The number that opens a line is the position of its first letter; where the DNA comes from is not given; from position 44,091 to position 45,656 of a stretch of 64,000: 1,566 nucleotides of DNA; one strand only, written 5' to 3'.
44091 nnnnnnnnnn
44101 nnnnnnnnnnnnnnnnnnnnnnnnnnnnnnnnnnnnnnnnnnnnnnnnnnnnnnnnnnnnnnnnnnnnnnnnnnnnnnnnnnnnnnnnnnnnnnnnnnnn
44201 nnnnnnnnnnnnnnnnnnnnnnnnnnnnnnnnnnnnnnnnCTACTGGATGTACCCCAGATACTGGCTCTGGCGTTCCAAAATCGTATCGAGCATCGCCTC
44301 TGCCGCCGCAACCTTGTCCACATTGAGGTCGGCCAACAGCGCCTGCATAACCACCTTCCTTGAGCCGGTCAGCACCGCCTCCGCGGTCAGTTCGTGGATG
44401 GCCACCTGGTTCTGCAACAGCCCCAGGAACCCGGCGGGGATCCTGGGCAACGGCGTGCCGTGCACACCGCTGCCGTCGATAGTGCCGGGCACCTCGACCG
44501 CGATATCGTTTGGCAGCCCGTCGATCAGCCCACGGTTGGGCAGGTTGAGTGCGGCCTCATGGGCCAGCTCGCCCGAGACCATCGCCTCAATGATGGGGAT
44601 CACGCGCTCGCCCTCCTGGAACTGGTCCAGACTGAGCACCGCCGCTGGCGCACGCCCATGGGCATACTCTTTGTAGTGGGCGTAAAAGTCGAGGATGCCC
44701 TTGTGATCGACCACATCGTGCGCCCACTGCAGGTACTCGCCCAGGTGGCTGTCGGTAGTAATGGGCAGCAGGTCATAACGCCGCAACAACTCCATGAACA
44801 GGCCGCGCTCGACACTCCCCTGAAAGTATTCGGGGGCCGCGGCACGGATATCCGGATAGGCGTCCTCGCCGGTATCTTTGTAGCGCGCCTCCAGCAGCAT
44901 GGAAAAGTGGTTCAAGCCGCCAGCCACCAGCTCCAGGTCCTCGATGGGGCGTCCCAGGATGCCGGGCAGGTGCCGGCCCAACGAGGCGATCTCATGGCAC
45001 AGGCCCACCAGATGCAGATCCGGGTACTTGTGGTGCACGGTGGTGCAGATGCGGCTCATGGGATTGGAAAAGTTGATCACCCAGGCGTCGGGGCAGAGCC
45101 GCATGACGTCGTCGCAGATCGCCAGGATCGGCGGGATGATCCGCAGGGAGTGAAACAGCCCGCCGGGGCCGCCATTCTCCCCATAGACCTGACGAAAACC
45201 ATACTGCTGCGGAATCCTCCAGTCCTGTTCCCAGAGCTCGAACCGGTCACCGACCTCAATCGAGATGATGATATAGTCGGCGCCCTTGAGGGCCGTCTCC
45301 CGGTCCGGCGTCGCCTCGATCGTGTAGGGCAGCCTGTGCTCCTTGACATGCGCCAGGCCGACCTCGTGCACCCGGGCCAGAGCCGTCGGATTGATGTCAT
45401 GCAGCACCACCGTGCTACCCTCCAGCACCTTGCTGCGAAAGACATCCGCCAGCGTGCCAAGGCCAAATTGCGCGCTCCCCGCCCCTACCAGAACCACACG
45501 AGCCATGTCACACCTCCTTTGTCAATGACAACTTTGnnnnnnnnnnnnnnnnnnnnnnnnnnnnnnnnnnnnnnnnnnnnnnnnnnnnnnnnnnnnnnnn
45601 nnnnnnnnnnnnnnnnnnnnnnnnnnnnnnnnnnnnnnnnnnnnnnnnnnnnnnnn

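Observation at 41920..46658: Four-gene operon: ADP-ribosylglycohydrolase-fold protein, GH4 glycosidase, CoADR/Nox-type flavoprotein disulfide reductase, Fe-S Old Yellow Enzyme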

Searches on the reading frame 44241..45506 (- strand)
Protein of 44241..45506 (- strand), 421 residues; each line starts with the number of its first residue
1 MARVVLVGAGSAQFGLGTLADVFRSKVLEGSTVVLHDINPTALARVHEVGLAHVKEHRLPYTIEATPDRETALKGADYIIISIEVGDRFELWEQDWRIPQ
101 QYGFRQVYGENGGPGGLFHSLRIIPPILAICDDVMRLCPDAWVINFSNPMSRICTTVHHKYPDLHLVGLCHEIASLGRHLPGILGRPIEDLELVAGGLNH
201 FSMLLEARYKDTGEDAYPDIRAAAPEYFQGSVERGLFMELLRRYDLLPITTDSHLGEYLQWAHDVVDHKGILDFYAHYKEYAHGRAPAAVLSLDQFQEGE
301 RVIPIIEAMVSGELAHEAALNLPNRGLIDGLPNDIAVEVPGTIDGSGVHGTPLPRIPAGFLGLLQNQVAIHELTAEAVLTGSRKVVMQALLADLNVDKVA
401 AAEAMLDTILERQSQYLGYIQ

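Call 3: search_protein_families(library=pfam, proteins=[window:44241-45506:-])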
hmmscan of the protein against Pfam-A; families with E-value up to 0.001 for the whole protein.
window:44241-45506:- (421 aa): 2 families
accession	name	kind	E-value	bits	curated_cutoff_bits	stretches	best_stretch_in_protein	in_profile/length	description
PF02056.22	Glyco_hydro_4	-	1.4e-42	145.8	23.2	1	4-176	2-173/183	Family 4 glycosyl hydrolase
PF11975.13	Glyco_hydro_4C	-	5e-35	121.8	24.1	1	197-394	3-209/211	Family 4 glycosyl hydrolase C-terminal domain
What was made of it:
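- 44241..45506 (-): GH4 NAD+/Mn2+-type glycosidase (421 aa) from an uncharacterised subfamily of the non-phosphorylated-substrate type (GLCHE motif). PF02056 + PF11975 (call 3).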

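Call 4: search_protein_families(library=ncbifam, proteins=[window:44241-45506:-])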
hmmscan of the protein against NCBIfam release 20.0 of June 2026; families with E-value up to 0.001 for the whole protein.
window:44241-45506:- (421 aa): 2 families
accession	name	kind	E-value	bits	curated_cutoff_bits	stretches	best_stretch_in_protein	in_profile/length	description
NF011657.0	PRK15076.1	subfamily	1e-79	268.2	486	1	1-417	2-426/432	alpha-galactosidase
NF041089.1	alpha_gluc_AglA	equivalog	7.2e-36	124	650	2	3-221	2-219/464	alpha-glucosidase AglA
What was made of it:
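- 44241..45506 (-): PRK15076 scores 268 bits, below its cutoff of 486 (call 4).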

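Call 10: find_encoding_contigs(protein=window:44241-45506:-, flank=10000, max_places=6)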
Protein window:44241-45506:- (421 aa): 6 contigs read that carry it; 5 places shown.
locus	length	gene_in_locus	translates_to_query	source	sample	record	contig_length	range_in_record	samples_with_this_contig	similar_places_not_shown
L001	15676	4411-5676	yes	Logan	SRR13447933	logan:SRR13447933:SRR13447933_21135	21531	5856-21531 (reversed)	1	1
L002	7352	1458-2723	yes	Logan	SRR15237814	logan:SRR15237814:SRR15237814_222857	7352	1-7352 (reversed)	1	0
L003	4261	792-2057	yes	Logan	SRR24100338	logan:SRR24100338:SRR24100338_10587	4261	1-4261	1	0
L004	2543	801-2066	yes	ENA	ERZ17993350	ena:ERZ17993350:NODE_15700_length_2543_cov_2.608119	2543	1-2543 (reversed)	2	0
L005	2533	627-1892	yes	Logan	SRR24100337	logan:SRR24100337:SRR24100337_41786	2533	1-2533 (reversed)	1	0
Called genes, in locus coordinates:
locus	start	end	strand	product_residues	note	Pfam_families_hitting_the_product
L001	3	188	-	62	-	?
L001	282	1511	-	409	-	PF02746:MR_MLE_N, PF13378:MR_MLE_C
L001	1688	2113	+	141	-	PF00903:Glyoxalase, PF13669:Glyoxalase_4, PF18029:Glyoxalase_6 (weak)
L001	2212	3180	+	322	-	PF02826:2-Hacid_dh_C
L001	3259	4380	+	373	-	PF03747:ADP_ribosyl_GH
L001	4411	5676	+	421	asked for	PF02056:Glyco_hydro_4, PF11975:Glyco_hydro_4C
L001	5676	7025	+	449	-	PF00890:FAD_binding_2 (faint), PF01266:DAO (faint), PF03486:HI0933_like (faint), PF07992:Pyr_redox_2, PF13450:NAD_binding_8 (faint), PF13738:Pyr_redox_3 (faint), PF00070:Pyr_redox, PF02852:Pyr_redox_dim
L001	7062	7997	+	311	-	PF00724:Oxidored_FMN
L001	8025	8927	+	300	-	PF02517:Rce1-like (weak)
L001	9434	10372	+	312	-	PF13513:HEAT_EZ (faint), PF02985:HEAT (faint), PF13646:HEAT_2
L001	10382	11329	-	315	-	PF00586:AIRS, PF02769:AIRS_C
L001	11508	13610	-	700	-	PF02922:CBM_48, PF00128:Alpha-amylase, PF21156:ISOA1-3_C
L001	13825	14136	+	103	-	PF00829:Ribosomal_L21p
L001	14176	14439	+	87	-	PF01016:Ribosomal_L27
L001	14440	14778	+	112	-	PF01197:Ribosomal_L31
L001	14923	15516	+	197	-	PF00265:TK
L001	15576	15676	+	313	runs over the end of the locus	PF07136:DUF1385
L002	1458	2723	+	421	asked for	PF02056:Glyco_hydro_4, PF11975:Glyco_hydro_4C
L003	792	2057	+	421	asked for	PF02056:Glyco_hydro_4, PF11975:Glyco_hydro_4C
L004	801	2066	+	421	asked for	PF02056:Glyco_hydro_4, PF11975:Glyco_hydro_4C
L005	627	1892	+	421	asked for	PF02056:Glyco_hydro_4, PF11975:Glyco_hydro_4C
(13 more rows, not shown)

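Call 11: find_homologous_proteins(query=window:44241-45506:-)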
Query window:44241-45506:- (421 aa): 3959 proteins with E <= 0.001 among 8000 candidates; the best 120 are listed.
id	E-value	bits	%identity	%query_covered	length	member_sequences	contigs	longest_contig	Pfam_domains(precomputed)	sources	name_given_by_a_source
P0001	1.3e-283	958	100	100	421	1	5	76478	PF11975.14,PF02056.23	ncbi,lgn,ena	-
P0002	8.0e-275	929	96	100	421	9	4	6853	PF11975.14,PF02056.23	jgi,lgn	-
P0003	2.0e-259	878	90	100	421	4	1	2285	PF11975.14,PF02056.23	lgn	-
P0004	3.7e-239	812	84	100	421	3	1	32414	PF11975.14,PF02056.23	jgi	jgi:alpha-galactosidase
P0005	5.1e-238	808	84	100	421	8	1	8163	PF11975.14,PF02056.23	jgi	-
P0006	2.2e-234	796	83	100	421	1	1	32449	PF11975.14,PF02056.23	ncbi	ncbi:MAG: alpha-glucosidase [Anaerolineae bacterium]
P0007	3.1e-231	786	81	100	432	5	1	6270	PF11975.14,PF02056.23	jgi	-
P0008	4.4e-230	782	80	100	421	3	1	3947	PF11975.14,PF02056.23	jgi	jgi:alpha-galactosidase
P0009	3.1e-229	779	80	100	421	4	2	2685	PF11975.14,PF02056.23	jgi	jgi:alpha-galactosidase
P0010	1.7e-214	730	77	100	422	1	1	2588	PF11975.14,PF02056.23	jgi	jgi:alpha-galactosidase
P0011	9.6e-204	695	72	100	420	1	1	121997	PF11975.14,PF02056.23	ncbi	-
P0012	1.5e-203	694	73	100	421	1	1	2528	PF11975.14,PF02056.23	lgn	-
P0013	1.6e-202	691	72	100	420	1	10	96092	PF11975.14,PF02056.23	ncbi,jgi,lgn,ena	jgi:alpha-galactosidase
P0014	8.5e-201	685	72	100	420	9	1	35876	PF11975.14,PF02056.23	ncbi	-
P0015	1.4e-197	675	71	100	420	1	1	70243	PF11975.14,PF02056.23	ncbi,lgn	-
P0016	2.5e-193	661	69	100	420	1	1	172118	PF11975.14,PF02056.23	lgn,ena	-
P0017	1.7e-181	622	66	100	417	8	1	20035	PF11975.14,PF02056.23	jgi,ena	-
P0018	1.8e-180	618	66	100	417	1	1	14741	PF11975.14,PF02056.23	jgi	jgi:alpha-galactosidase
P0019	1.1e-179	616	66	100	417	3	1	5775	PF11975.14,PF02056.23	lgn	-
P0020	1.3e-179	615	66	100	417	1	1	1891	PF11975.14,PF02056.23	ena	-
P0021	3.5e-179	614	60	100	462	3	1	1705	PF11975.14,PF02056.23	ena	-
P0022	1.1e-178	612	60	100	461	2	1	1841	PF11975.14,PF02056.23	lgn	-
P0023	1.2e-178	612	63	99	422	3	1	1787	PF11975.14,PF02056.23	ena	-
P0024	8.2e-178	610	64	100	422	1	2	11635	PF11975.14,PF02056.23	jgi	jgi:alpha-galactosidase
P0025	8.6e-178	609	62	100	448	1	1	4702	PF11975.14,PF02056.23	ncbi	-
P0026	1.3e-177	609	59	100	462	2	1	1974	PF11975.14,PF02056.23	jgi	jgi:alpha-galactosidase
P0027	1.6e-177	609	63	99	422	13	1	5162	PF11975.14,PF02056.23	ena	-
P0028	2.7e-177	608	62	100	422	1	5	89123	PF11975.14,PF02056.23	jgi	-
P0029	3.1e-177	608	62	100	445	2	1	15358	PF11975.14,PF02056.23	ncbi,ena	-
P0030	3.1e-177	608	63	99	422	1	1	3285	PF11975.14,PF02056.23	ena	-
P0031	3.7e-177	607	63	99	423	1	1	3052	PF11975.14,PF02056.23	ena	-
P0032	4.3e-177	607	63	99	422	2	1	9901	PF11975.14,PF02056.23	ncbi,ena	-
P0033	4.5e-177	607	63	100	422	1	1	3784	PF11975.14,PF02056.23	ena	-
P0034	7.7e-177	606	64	100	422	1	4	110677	PF11975.14,PF02056.23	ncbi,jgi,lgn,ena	-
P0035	1.1e-176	606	62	99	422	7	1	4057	PF11975.14,PF02056.23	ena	-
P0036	1.3e-176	606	62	99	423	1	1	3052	PF11975.14,PF02056.23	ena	-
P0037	1.4e-176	605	59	100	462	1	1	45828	PF11975.14,PF02056.23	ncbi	-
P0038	1.5e-176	605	60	100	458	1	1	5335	PF11975.14,PF02056.23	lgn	-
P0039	3.0e-176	604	62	100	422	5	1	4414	PF11975.14,PF02056.23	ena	-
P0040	3.4e-176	604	62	100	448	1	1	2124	PF11975.14,PF02056.23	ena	-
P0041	3.7e-176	604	62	99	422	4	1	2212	PF11975.14,PF02056.23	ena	-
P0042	4.3e-176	604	58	100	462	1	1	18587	PF11975.14,PF02056.23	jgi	jgi:alpha-galactosidase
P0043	8.7e-176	603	65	100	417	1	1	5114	PF11975.14,PF02056.23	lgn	-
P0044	1.6e-175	602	62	99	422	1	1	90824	PF11975.14,PF02056.23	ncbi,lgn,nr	ncbi:MAG: alpha-glucosidase [Chloroflexota bacterium]|nr:alpha-glucosidase [Chloroflexota bacterium]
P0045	2.7e-175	601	59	100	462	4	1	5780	PF11975.14,PF02056.23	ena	-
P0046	3.4e-175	601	62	99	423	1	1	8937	PF11975.14,PF02056.23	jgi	-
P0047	3.9e-175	601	59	100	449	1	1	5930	PF11975.14,PF02056.23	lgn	-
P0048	4.4e-175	601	62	99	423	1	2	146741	PF11975.14,PF02056.23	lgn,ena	-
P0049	4.4e-175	601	62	99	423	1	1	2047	PF11975.14,PF02056.23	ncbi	-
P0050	5.4e-175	600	62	99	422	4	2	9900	PF11975.14,PF02056.23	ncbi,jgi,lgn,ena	-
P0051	9.3e-175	599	61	100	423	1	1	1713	PF11975.14,PF02056.23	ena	-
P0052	1.7e-174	599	61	100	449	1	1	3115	PF11975.14,PF02056.23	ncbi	-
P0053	2.1e-174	598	59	100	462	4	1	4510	PF11975.14,PF02056.23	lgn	-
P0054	2.3e-174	598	62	100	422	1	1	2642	PF11975.14,PF02056.23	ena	-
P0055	2.7e-174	598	60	100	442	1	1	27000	PF11975.14,PF02056.23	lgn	-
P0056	6.2e-174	597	63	100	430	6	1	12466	PF11975.14,PF02056.23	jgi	-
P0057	6.9e-174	597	63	100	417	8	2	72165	PF11975.14,PF02056.23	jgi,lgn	-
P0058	1.2e-173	596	61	99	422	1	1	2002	PF11975.14,PF02056.23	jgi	-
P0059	1.5e-173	595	62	99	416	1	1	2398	PF11975.14,PF02056.23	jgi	-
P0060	2.3e-173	595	63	99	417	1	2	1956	PF11975.14,PF02056.23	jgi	-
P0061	3.7e-173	594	61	100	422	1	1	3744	PF11975.14,PF02056.23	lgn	-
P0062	4.8e-173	594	58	100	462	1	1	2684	PF11975.14,PF02056.23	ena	-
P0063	7.6e-173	593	62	100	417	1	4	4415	PF11975.14,PF02056.23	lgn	-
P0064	8.8e-173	593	61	100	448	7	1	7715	PF11975.14,PF02056.23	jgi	jgi:alpha-galactosidase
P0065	1.7e-172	592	62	100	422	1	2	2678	PF11975.14,PF02056.23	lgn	-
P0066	2.0e-172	592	60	100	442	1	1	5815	PF11975.14,PF02056.23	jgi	jgi:alpha-galactosidase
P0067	2.9e-172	591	62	100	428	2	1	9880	PF11975.14,PF02056.23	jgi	jgi:alpha-galactosidase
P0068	6.2e-172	590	59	100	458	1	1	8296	PF11975.14,PF02056.23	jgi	jgi:alpha-galactosidase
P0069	6.5e-172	590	60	100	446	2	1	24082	PF11975.14,PF02056.23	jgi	-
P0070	9.3e-172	590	62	97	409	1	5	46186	PF11975.14,PF02056.23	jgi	-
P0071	1.3e-171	589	61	99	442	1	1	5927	PF11975.14,PF02056.23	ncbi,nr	ncbi:MAG: alpha-glucosidase [Anaerolineae bacterium]|nr:alpha-glucosidase [Anaerolineae bacterium]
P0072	1.9e-171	589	59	100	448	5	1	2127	PF11975.14,PF02056.23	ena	-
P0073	2.5e-171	588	60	100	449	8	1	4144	PF11975.14,PF02056.23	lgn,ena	-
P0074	2.6e-171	588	60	99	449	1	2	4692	PF11975.14,PF02056.23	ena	-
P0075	3.7e-171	588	60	100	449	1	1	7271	PF11975.14,PF02056.23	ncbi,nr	ncbi:MAG: alpha-glucosidase [Proteobacteria bacterium]|nr:alpha-glucosidase [Pseudomonadota bacteriu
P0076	5.5e-171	587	60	100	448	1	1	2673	PF11975.14,PF02056.23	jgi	jgi:alpha-galactosidase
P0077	6.0e-171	587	60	100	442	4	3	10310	PF11975.14,PF02056.23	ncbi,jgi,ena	-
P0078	6.3e-171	587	60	100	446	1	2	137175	PF11975.14,PF02056.23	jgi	jgi:alpha-galactosidase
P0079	9.0e-171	586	59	99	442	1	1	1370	PF11975.14,PF02056.23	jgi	jgi:alpha-galactosidase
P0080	1.1e-170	586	58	100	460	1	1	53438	PF11975.14,PF02056.23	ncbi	-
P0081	1.2e-170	586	61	100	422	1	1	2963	PF11975.14,PF02056.23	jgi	-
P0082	1.5e-170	586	58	100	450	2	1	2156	PF11975.14,PF02056.23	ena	-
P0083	1.9e-170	585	61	99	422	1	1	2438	PF11975.14,PF02056.23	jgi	jgi:alpha-galactosidase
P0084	2.1e-170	585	58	99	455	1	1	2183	PF11975.14,PF02056.23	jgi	jgi:alpha-galactosidase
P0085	2.4e-170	585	59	99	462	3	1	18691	PF11975.14,PF02056.23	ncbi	-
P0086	2.4e-170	585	60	100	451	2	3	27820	PF11975.14,PF02056.23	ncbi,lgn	-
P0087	2.6e-170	585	59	100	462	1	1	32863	PF11975.14,PF02056.23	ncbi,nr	ncbi:MAG: alpha-glucosidase [Anaerolineae bacterium]|nr:alpha-glucosidase [Anaerolineae bacterium]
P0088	3.0e-170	585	60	99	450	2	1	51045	PF11975.14,PF02056.23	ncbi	ncbi:MAG: alpha-glucosidase [Anaerolineae bacterium]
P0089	3.1e-170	585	58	100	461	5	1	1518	PF11975.14,PF02056.23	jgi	jgi:alpha-galactosidase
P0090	3.1e-170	585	60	100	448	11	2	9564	PF11975.14,PF02056.23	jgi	jgi:alpha-galactosidase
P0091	5.3e-170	584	59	100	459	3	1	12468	PF11975.14,PF02056.23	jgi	jgi:alpha-galactosidase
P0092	5.5e-170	584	60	100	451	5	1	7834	PF11975.14,PF02056.23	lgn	-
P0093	6.0e-170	584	60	100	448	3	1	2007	PF11975.14,PF02056.23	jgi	jgi:alpha-galactosidase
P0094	7.2e-170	583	57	100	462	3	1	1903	PF11975.14,PF02056.23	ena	-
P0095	1.1e-169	583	60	100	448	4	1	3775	PF11975.14,PF02056.23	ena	-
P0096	1.7e-169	582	60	100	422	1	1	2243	PF11975.14,PF02056.23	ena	-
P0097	2.0e-169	582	60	100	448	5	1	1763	PF11975.14,PF02056.23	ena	-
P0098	2.1e-169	582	60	100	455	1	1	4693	PF11975.14,PF02056.23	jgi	jgi:alpha-galactosidase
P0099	2.7e-169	581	60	100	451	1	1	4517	PF11975.14,PF02056.23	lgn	-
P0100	2.9e-169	581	59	100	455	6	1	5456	PF11975.14,PF02056.23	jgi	jgi:alpha-galactosidase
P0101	3.7e-169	581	60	100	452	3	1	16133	PF11975.14,PF02056.23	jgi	jgi:alpha-galactosidase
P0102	3.7e-169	581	60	100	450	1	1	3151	PF11975.14,PF02056.23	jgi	jgi:alpha-galactosidase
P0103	4.5e-169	581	60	100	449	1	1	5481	PF11975.14,PF02056.23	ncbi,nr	ncbi:MAG: alpha-glucosidase [Anaerolineae bacterium]|nr:alpha-glucosidase [Anaerolineae bacterium]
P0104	6.2e-169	580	59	100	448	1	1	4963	PF11975.14,PF02056.23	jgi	jgi:alpha-galactosidase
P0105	6.9e-169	580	62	100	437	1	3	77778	PF11975.14,PF02056.23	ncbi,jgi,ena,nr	ncbi:MAG: alpha-glucosidase [Chloroflexi bacterium]|nr:alpha-glucosidase [Chloroflexota bacterium]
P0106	8.5e-169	580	59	100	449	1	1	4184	PF11975.14,PF02056.23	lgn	-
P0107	1.3e-168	579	58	100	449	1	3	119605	PF11975.14,PF02056.23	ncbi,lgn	-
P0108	2.2e-168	578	62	97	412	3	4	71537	PF11975.14,PF02056.23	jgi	-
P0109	2.2e-168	578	60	100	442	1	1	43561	PF11975.14,PF02056.23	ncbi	-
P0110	2.7e-168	578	59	100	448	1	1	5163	PF11975.14,PF02056.23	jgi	jgi:alpha-galactosidase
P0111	3.0e-168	578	59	100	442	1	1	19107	PF11975.14,PF02056.23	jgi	jgi:alpha-galactosidase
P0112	3.1e-168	578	60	100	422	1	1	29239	PF11975.14,PF02056.23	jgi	jgi:alpha-galactosidase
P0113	4.1e-168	578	60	99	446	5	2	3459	PF11975.14,PF02056.23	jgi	jgi:alpha-galactosidase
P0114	4.2e-168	578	59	100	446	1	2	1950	PF11975.14,PF02056.23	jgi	jgi:alpha-galactosidase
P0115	4.2e-168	578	61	100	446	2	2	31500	PF11975.14,PF02056.23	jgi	jgi:alpha-galactosidase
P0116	4.5e-168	577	59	100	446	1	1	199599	PF11975.14,PF02056.23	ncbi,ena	-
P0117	5.1e-168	577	60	100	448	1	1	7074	PF11975.14,PF02056.23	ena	-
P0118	5.3e-168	577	59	100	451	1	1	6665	PF11975.14,PF02056.23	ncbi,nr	ncbi:MAG: alpha-glucosidase [Anaerolineae bacterium]|nr:alpha-glucosidase [Anaerolineae bacterium]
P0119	5.4e-168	577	59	99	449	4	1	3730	PF11975.14,PF02056.23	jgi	-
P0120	5.8e-168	577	57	100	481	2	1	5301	PF11975.14,PF02056.23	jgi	jgi:alpha-galactosidase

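Call 21: find_related_loci(query=A2, collection=metagenome_contigs, flank=10000)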
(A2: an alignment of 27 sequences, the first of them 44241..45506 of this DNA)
Query A2 (421 aa) in metagenome_contigs; peptide patterns used: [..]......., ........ (x = any residue, [..] = any of these).
600 stretches matched a pattern (row limit reached: there are more); 530 encode a relative of the query (tblastn E <= 1e-3); the best 80 are kept; 80 distinct loci.
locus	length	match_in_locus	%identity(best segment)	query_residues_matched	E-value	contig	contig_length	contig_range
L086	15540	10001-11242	66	3-421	0e+0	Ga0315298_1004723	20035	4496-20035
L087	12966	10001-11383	59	1-421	4e-178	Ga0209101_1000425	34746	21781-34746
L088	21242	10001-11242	64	3-421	2e-177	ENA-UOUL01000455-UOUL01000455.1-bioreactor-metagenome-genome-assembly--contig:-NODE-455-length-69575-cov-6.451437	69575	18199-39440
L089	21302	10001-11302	60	3-421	2e-173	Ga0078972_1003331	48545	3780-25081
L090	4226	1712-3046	60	3-421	2e-178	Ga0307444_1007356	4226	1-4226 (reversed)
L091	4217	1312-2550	62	3-420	5e-178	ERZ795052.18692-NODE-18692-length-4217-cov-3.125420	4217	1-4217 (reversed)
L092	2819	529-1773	62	2-421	0e+0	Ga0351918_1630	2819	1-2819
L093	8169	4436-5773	57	3-421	3e-170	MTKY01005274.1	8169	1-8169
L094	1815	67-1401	56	3-421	0e+0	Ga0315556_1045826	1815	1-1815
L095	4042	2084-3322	61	3-420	7e-176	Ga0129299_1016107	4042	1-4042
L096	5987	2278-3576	59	3-421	2e-171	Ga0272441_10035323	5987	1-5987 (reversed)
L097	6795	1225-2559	56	3-421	5e-170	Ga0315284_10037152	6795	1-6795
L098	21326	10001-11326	57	3-421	1e-166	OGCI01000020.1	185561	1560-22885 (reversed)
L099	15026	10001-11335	56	3-421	5e-166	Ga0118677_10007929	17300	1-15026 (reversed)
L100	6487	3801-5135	56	4-421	4e-167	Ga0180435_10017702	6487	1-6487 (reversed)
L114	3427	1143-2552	54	3-420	2e-171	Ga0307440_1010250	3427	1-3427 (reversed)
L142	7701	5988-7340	54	2-421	1e-158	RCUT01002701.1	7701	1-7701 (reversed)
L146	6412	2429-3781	54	2-421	1e-158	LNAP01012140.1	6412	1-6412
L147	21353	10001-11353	54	2-421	9e-158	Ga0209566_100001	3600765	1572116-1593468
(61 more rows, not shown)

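Call 22: search_solved_structures(query=window:44241-45506:-, max_evalue=0.001)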
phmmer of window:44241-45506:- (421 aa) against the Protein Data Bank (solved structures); distinct sequences matched with E-value up to 0.001: 14.
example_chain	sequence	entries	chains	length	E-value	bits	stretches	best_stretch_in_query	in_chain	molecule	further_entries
5c3m_A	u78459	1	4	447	3e-31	111.7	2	53-205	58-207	Putative 6-phospho-beta-glucosidase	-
3fef_A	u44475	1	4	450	1.5e-30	109.4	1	3-410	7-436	Putative glucosidase lplD, ALPHA-GALACTURONIDASE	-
1s6y_A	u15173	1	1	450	6.1e-30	107.4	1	53-205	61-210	6-phospho-beta-glucosidase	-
1obb_A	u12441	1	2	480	3.6e-27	98.3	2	3-219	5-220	ALPHA-GLUCOSIDASE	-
6dux_A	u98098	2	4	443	4.9e-26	94.6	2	53-227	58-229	6-phospho-alpha-glucosidase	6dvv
6wbt_A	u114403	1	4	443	1.1e-24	90.1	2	3-211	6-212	cellulase IBT99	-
1u8x_X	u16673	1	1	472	4.7e-23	84.7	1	54-227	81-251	Maltose-6'-phosphate glucosidase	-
6vc6_A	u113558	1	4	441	5.5e-22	81.2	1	5-224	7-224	6-phospho-alpha-glucosidase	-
3u95_A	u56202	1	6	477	1.8e-20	76.2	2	3-220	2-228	Glycoside hydrolase, family 4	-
7br4_A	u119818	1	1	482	2.9e-19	72.3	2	3-220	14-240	Alpha-glucosidase, putative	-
1vjt_A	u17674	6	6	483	8e-19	70.8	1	3-220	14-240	alpha-glucosidase | Alpha-glucosidase, putative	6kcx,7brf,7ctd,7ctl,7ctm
1up6_A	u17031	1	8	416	6.6e-17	64.5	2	58-215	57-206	6-PHOSPHO-BETA-GLUCOSIDASE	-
1up7_A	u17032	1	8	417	6.7e-17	64.5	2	58-215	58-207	6-PHOSPHO-BETA-GLUCOSIDASE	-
1up4_A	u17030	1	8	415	7e-17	64.4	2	58-215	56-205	6-PHOSPHO-BETA-GLUCOSIDASE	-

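Call 33: find_encoding_contigs(protein=P0011, flank=8000, max_places=1)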
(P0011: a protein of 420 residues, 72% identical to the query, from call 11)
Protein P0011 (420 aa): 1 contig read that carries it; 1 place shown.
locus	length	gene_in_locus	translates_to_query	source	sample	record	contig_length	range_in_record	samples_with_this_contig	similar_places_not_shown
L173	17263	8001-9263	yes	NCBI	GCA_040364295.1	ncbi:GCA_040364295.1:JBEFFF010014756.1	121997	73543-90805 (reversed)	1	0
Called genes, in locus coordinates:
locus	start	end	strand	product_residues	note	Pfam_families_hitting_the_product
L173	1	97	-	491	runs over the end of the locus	PF22848:ASD1_dom, PF06964:Alpha-L-AF_C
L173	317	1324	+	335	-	PF01208:URO-D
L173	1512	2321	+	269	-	PF23023:Anti-Pycsar_Apyc1 (weak), PF00753:Lactamase_B, PF12706:Lactamase_B_2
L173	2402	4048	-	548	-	PF03023:MurJ, PF01554:MatE (weak)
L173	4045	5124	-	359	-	PF00266:Aminotran_5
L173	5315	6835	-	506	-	PF07728:AAA_5 (faint), PF13541:ChlI, PF01078:Mg_chelatase, PF13335:Mg_chelatase_C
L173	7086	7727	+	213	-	PF01061:ABC2_membrane, PF12679:ABC2_membrane_2, PF12698:ABC2_membrane_3, PF12730:ABC2_membrane_4 (weak)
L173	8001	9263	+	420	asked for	PF02056:Glyco_hydro_4, PF11975:Glyco_hydro_4C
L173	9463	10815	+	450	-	PF01266:DAO (faint), PF07992:Pyr_redox_2, PF13450:NAD_binding_8 (faint), PF13738:Pyr_redox_3 (faint), PF00070:Pyr_redox, PF02852:Pyr_redox_dim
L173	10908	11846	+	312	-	PF00724:Oxidored_FMN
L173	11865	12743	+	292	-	PF02517:Rce1-like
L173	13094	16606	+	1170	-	PF02811:PHP, PF07733:DNA_pol3_alpha, PF17657:DNA_pol3_finger, PF14579:HHH_6, PF01336:tRNA_anti-codon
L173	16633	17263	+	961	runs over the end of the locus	PF15902:Sortilin-Vps10 (faint), PF25852:DUF6242_C (faint), PF13401:AAA_22, PF20703:nSTAND1 (weak)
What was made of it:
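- L173 carries GH4-CoADR-OYE-CPBP without ARH (call 33).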
